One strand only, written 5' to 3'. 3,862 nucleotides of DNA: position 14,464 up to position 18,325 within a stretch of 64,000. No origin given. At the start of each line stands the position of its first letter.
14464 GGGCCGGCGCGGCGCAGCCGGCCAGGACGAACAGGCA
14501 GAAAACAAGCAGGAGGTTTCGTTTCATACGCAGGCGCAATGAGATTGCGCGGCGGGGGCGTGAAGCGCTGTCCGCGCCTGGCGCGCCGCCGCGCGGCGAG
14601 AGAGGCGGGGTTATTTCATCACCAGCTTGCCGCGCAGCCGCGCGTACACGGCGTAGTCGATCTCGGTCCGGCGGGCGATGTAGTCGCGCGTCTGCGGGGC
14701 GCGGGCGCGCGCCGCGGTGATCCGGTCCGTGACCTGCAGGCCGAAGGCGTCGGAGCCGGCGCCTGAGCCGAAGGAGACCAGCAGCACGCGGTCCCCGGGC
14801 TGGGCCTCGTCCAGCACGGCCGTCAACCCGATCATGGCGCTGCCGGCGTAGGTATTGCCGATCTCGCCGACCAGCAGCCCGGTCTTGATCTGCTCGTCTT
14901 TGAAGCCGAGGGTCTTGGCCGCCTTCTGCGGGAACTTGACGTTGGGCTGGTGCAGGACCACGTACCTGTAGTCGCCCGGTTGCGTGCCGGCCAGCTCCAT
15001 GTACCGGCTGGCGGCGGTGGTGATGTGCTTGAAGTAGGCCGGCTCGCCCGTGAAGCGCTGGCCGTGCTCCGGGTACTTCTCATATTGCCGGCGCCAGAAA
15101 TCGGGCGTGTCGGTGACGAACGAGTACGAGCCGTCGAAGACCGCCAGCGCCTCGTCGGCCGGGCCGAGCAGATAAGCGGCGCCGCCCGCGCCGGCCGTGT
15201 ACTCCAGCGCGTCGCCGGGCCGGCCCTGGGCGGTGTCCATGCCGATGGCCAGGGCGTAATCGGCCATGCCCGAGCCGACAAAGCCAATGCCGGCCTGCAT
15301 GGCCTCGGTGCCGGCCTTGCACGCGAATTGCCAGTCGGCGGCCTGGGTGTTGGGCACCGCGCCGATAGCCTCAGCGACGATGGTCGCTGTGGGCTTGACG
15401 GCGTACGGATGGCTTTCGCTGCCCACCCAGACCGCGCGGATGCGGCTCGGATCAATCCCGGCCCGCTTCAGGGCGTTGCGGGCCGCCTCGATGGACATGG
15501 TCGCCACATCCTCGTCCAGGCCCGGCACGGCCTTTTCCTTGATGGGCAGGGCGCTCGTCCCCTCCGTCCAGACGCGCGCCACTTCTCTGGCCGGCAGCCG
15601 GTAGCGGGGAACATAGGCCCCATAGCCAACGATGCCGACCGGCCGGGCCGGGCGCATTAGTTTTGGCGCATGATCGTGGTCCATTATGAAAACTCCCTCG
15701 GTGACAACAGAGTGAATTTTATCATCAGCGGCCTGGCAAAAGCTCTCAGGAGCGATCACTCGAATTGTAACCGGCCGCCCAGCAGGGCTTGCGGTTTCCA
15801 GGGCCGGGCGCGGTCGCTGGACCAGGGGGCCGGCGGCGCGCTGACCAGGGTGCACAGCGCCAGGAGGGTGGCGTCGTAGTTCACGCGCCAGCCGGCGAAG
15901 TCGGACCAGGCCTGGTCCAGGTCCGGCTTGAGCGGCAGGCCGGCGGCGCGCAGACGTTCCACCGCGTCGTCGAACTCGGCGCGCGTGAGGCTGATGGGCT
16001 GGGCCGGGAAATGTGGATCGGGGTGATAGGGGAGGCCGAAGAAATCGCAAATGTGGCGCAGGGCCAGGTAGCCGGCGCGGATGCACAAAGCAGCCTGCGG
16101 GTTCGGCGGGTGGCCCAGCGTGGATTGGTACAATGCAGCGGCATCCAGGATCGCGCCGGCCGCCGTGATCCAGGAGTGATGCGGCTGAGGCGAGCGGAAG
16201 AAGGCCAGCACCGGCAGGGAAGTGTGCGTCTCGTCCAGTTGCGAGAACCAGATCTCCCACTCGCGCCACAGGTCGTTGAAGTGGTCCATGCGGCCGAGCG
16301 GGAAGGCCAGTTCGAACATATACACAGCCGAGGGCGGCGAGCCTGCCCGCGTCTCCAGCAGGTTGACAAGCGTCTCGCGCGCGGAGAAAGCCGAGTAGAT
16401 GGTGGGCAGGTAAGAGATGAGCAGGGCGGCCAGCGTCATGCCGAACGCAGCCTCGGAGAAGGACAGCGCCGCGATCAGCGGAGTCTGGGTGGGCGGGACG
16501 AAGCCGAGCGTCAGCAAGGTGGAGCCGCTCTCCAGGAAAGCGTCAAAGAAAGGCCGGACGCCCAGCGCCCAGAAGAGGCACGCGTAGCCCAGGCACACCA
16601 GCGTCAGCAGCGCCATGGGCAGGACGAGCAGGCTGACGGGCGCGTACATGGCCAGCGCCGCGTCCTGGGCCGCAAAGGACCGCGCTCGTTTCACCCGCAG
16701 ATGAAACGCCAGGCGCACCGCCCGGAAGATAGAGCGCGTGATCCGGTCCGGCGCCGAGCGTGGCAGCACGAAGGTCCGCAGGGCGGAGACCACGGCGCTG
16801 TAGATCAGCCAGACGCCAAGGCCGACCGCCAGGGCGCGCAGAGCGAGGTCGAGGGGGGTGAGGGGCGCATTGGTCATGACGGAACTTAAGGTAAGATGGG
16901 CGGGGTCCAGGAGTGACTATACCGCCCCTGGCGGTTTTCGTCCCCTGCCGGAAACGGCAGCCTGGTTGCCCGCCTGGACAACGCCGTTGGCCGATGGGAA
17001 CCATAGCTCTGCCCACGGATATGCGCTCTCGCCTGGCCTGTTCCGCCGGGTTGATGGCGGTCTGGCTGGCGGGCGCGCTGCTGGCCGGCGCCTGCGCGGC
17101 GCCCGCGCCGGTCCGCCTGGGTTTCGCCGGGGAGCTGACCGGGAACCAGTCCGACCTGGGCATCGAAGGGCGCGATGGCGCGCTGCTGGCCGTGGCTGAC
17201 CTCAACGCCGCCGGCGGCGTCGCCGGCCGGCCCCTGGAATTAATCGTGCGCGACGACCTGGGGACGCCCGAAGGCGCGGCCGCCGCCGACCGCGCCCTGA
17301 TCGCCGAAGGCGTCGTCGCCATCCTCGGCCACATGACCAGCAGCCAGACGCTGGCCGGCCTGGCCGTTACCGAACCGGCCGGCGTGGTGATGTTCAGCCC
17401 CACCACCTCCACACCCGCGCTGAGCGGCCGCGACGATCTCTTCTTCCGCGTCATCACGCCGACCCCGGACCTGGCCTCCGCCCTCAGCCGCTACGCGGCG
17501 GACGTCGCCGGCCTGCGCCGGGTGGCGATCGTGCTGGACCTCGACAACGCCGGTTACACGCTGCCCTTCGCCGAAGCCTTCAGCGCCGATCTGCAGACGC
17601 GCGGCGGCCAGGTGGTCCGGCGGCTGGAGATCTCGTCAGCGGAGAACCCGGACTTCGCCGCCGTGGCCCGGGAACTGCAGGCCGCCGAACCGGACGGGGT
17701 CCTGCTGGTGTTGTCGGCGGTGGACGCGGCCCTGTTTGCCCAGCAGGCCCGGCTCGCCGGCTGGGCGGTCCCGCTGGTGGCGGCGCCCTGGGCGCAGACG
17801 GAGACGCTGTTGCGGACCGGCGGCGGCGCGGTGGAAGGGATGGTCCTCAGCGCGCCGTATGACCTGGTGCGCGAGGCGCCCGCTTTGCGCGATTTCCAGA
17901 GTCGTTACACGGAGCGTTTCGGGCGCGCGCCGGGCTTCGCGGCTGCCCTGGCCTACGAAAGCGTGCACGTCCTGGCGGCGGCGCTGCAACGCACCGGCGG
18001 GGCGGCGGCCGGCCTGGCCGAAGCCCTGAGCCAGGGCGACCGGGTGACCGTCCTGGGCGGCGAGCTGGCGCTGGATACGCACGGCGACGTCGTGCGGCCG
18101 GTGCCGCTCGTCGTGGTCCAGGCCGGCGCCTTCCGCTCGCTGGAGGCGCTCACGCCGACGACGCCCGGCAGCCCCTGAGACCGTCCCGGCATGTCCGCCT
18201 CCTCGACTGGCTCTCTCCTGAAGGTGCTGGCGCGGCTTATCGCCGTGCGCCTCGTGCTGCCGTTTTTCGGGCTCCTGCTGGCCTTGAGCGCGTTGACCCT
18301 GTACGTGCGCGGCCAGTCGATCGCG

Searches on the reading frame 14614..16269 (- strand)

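Call 89: search_protein_families(library=pfam, proteins=[window:14614-16269:-], max_evalue=0.0001)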
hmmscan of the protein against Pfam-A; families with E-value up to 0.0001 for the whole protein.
window:14614-16269:- (552 aa): 2 families
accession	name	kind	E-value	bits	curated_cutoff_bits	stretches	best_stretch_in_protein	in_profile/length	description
PF08541.16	ACP_syn_III_C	-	1.7e-13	50.9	26.6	1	425-504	2-81/90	3-Oxoacyl-[acyl-carrier-protein (ACP)] synthase III C terminal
PF08540.16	HMG_CoA_synt_C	-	2.2e-05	24.7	25.1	0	457-524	140-212/280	Hydroxymethylglutaryl-coenzyme A synthase C terminal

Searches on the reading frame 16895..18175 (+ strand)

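Call 14: search_protein_families(library=pfam, proteins=[window:16895-18175:+], max_evalue=0.001)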
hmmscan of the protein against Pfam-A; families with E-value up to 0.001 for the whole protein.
window:16895-18175:+ (427 aa): 3 families
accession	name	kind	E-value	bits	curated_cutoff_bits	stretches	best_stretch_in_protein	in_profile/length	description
PF13458.12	Peripla_BP_6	-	1e-54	187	31.7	1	72-411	1-342/343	Periplasmic binding protein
PF13433.12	Peripla_BP_5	-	2.1e-17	63.7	27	1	81-396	9-323/363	Periplasmic binding protein domain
PF01094.35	ANF_receptor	-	1.5e-15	57.5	25.4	1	96-369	6-295/353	Receptor family ligand binding region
